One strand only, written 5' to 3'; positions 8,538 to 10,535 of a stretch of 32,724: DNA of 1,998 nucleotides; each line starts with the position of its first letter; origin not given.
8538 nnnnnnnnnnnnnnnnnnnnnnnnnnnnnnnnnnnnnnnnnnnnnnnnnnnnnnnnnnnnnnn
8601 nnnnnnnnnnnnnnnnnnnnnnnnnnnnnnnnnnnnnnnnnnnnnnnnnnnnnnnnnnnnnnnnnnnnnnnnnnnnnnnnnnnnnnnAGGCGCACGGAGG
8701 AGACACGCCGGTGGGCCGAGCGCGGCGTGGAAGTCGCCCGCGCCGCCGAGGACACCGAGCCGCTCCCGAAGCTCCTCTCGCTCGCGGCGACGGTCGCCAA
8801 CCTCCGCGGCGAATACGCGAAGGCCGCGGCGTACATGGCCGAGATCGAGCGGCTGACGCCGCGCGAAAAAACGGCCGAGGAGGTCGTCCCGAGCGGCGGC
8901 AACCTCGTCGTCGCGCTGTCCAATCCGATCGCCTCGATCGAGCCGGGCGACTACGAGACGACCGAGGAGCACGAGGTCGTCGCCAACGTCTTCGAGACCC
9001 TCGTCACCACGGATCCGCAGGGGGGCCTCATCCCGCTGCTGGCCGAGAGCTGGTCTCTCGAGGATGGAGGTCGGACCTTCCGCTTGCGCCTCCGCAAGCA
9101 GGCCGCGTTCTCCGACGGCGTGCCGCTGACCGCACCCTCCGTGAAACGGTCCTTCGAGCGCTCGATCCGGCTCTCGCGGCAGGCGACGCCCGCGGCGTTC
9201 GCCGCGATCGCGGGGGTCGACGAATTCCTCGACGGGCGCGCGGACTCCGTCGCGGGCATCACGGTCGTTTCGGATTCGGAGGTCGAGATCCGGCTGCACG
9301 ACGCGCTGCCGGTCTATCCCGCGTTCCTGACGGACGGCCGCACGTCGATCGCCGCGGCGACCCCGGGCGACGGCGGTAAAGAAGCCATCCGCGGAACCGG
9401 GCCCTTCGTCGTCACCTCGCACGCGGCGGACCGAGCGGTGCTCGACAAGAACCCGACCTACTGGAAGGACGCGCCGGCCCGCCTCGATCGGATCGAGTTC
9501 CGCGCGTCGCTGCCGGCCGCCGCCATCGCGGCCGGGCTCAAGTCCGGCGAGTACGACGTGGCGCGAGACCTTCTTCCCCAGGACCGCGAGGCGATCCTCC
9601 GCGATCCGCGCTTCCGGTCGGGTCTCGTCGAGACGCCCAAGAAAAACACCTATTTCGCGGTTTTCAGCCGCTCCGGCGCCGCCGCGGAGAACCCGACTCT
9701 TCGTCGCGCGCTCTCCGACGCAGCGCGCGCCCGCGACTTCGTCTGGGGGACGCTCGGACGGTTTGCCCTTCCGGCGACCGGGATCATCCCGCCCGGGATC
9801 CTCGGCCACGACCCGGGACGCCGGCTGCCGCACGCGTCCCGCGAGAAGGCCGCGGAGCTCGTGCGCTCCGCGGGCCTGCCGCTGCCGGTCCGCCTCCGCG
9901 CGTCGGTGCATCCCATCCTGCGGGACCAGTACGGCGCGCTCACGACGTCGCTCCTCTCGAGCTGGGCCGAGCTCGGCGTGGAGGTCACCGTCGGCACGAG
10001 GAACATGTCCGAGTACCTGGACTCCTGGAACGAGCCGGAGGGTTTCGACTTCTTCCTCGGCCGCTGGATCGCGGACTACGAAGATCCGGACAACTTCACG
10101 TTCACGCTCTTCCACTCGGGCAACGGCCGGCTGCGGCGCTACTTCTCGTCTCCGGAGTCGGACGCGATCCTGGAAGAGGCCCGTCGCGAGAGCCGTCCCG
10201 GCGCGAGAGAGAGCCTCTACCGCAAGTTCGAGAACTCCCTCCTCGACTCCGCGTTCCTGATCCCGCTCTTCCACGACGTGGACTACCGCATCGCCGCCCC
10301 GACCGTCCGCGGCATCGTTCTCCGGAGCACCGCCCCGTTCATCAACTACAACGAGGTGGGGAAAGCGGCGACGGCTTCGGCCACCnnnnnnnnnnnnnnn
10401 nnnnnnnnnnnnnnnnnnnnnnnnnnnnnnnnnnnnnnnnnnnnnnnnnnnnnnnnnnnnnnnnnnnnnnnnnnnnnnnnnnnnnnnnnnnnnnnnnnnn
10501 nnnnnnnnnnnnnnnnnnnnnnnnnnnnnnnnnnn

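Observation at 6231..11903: Single-chain Ser/Thr kinase + STAND NTPase + TPR + two OppA/DppA-like binding domains, all apparently cytoplasmic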

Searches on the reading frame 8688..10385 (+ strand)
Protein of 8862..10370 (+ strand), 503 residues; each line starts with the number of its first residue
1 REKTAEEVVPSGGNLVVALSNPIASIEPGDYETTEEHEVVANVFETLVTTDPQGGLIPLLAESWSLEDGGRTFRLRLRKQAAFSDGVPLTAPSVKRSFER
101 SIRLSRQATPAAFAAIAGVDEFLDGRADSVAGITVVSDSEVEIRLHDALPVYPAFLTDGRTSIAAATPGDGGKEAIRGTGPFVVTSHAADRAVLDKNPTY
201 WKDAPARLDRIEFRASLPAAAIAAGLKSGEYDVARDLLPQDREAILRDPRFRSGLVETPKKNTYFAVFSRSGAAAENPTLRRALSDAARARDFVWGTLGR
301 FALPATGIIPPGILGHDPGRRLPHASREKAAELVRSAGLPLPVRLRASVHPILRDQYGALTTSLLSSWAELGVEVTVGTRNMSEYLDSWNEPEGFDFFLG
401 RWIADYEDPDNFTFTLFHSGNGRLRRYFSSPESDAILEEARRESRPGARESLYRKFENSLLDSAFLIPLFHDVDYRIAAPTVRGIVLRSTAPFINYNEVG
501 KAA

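Call 14: search_solved_structures(query=window:8862-10370:+, max_evalue=0.00001)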
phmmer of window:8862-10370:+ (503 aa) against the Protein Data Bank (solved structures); distinct sequences matched with E-value up to 0.00001: 68 (the best 60 are shown).
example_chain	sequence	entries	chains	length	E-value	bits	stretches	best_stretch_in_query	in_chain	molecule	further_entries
3o9p_A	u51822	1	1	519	2.4e-36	128.6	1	14-488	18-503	Periplasmic murein peptide-binding protein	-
9rd1_A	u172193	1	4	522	3.3e-36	128.2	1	20-485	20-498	Periplasmic oligopeptide-binding protein OppA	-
3tcf_A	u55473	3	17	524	3.3e-36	128.1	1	20-485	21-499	Periplasmic oligopeptide-binding protein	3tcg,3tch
4toz_A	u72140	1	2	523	3.4e-36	128.1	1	14-488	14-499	Periplasmic murein peptide-binding protein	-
8upi_A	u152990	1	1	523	3.8e-33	118.1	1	4-476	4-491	Peptide ABC transporter substrate-binding protein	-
2z23_A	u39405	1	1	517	1.3e-31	113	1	24-486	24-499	Periplasmic oligopeptide-binding protein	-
1b05_A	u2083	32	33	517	1.4e-30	109.6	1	20-486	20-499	PERIPLASMIC OLIGOPEPTIDE-BINDING PROTEIN | PROTEIN (OLIGO-PEPTIDE BINDING PROTEIN) | PERIPLASMIC OLIGO-PEPTIDE BINDING PROTEIN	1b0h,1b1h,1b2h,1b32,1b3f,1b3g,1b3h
5u4o_A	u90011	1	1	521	7.7e-28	100.6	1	10-475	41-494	ABC transporter substrate-binding protein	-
6dqq_A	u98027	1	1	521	2.4e-26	95.6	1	24-485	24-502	Periplasmic oligopeptide-binding protein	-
6dqr_A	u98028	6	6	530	2.5e-26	95.6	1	24-485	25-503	Periplasmic oligopeptide-binding protein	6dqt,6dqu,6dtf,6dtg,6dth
5f1q_A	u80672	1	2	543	3.3e-23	85.3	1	56-487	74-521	Periplasmic dipeptide transport protein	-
9pv8_A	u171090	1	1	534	3.9e-22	81.7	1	24-465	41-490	Oligopeptide-binding protein OppA3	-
3tpa_A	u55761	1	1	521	5e-22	81.4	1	58-486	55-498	Heme-binding protein A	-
4gl8_A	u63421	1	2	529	1.4e-21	79.9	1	37-465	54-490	Oligopeptide ABC transporter OppAIV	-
3m8u_A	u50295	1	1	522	4.1e-21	78.4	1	56-485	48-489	Heme-binding protein A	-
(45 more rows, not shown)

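Call 25: search_solved_structures(query=window:8862-10370:+, max_evalue=1e-30, show_alignments=3)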
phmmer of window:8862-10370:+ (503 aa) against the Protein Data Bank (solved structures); distinct sequences matched with E-value up to 1e-30: 6.
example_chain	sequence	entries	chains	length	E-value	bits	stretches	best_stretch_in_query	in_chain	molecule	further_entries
3o9p_A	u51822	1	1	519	2.4e-36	128.6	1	14-488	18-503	Periplasmic murein peptide-binding protein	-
9rd1_A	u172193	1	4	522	3.3e-36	128.2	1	20-485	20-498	Periplasmic oligopeptide-binding protein OppA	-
3tcf_A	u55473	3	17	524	3.3e-36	128.1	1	20-485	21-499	Periplasmic oligopeptide-binding protein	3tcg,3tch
4toz_A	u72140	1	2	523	3.4e-36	128.1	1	14-488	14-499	Periplasmic murein peptide-binding protein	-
8upi_A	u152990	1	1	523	3.8e-33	118.1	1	4-476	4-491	Peptide ABC transporter substrate-binding protein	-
2z23_A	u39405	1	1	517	1.3e-31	113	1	24-486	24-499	Periplasmic oligopeptide-binding protein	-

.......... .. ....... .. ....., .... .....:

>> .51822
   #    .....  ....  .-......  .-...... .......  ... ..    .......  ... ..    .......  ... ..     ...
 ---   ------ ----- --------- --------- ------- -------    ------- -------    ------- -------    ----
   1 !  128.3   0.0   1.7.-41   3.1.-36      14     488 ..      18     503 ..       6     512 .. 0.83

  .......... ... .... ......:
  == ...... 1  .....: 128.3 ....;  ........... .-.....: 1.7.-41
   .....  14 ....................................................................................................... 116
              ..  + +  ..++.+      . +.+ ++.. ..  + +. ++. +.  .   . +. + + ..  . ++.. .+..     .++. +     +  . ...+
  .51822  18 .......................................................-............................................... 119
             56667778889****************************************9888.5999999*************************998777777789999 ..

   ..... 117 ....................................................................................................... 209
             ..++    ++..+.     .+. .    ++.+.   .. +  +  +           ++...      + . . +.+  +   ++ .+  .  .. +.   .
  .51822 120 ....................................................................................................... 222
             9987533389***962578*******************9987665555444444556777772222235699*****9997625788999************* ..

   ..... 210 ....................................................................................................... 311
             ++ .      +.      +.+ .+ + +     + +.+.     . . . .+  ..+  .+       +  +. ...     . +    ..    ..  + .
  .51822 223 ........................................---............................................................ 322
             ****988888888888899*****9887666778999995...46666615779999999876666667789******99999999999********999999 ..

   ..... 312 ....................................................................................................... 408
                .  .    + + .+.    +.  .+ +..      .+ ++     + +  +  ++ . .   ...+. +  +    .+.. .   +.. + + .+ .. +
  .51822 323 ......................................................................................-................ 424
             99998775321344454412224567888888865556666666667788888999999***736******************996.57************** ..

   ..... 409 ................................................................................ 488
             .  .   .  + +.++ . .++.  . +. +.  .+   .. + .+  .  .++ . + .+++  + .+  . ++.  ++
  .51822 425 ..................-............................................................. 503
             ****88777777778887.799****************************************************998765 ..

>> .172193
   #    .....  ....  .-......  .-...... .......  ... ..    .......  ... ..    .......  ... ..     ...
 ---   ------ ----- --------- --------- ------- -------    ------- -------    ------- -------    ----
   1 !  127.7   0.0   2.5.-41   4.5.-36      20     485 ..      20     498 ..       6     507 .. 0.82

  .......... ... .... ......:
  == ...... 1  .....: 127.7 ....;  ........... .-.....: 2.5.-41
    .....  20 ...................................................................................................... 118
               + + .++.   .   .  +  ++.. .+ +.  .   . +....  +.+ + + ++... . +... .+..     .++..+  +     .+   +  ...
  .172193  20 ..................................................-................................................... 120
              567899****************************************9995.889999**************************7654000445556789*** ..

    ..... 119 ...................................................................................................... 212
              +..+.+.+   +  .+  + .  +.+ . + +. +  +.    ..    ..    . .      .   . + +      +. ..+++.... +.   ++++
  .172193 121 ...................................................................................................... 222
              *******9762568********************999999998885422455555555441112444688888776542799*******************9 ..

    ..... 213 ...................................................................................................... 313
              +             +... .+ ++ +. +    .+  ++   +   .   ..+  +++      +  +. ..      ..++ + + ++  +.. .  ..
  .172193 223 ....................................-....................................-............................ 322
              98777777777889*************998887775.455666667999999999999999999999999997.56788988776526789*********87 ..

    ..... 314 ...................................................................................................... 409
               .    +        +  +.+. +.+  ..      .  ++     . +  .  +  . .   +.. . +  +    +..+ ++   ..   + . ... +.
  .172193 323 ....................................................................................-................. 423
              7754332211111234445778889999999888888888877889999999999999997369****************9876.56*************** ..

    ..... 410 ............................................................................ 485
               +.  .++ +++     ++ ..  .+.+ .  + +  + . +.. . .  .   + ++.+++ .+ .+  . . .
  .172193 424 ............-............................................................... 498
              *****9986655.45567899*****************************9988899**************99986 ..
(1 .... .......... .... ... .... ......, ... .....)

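Call 48: find_related_loci(query=A1, collection=genome_contigs, flank=8000)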
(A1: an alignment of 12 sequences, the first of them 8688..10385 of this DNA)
Query A1 (566 aa) in genome_contigs; peptide patterns used: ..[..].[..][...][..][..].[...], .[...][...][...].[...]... (x = any residue, [..] = any of these).
366 stretches matched a pattern; 311 encode a relative of the query (tblastn E <= 1e-3); the best 80 are kept; 74 distinct loci.
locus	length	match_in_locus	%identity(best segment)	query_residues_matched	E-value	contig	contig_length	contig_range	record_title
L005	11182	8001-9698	87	1-566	0e+0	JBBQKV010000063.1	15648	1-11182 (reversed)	MAG: Acidobacteriota bacterium isolate Co_metawrap_566 Cmw_566_k141_17427509_length_15648_cov_103.0000, whole genome sho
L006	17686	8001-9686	86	1-562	0e+0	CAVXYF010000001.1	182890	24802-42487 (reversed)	MAG: uncultured Acidobacteriota bacterium isolate MFD09206.bin.1.14 genome assembly, contig: contig_10767, whole genome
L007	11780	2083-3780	82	1-566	0e+0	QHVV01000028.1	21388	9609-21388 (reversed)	MAG: Acidobacteria bacterium isolate gp7 AA6 14_1009_16_30cm_scaffold_4136_curated, whole genome shotgun sequence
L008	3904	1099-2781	78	1-561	0e+0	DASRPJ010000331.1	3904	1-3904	MAG TPA_asm: Thermoanaerobaculia bacterium isolate SMAG_U10292 k141_6511374, whole genome shotgun sequence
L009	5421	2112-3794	79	1-561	0e+0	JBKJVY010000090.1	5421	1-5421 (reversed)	MAG: Thermoanaerobaculia bacterium isolate swi_bin.119 k127_3745785, whole genome shotgun sequence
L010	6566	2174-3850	79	1-559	0e+0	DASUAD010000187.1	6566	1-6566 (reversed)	MAG TPA_asm: Thermoanaerobaculia bacterium isolate SMAG_U2486 k141_737995, whole genome shotgun sequence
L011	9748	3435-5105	77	1-559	0e+0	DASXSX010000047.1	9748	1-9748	MAG TPA_asm: Thermoanaerobaculia bacterium isolate SMAG_U4677 k141_3678054, whole genome shotgun sequence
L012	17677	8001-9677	79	1-559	0e+0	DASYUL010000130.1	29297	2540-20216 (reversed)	MAG TPA_asm: Thermoanaerobaculia bacterium isolate SMAG_U4594 k141_407344, whole genome shotgun sequence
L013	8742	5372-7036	79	1-559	0e+0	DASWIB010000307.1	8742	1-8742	MAG TPA_asm: Thermoanaerobaculia bacterium isolate SMAG_U2857 k141_1814291, whole genome shotgun sequence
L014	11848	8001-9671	75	1-559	0e+0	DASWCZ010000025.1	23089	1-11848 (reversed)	MAG TPA_asm: Thermoanaerobaculia bacterium isolate SMAG_U2722 k141_83227, whole genome shotgun sequence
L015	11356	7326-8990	76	1-559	0e+0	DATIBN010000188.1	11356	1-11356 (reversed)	MAG TPA_asm: Thermoanaerobaculia bacterium isolate SMAG_U16291 k141_1445294, whole genome shotgun sequence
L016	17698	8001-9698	67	1-565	0e+0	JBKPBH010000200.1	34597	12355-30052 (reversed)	MAG: Acidobacteriota bacterium isolate GB_EKS_MAG_00083 GB_EKS_000001781566, whole genome shotgun sequence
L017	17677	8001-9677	68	1-559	0e+0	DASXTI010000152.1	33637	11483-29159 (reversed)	MAG TPA_asm: Thermoanaerobaculia bacterium isolate SMAG_U4688 k141_1495617, whole genome shotgun sequence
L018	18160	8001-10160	66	1-565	0e+0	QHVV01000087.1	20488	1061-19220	MAG: Acidobacteria bacterium isolate gp7 AA6 14_1009_16_30cm_scaffold_15910_curated, whole genome shotgun sequence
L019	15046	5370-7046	68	1-560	0e+0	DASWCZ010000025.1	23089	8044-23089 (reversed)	MAG TPA_asm: Thermoanaerobaculia bacterium isolate SMAG_U2722 k141_83227, whole genome shotgun sequence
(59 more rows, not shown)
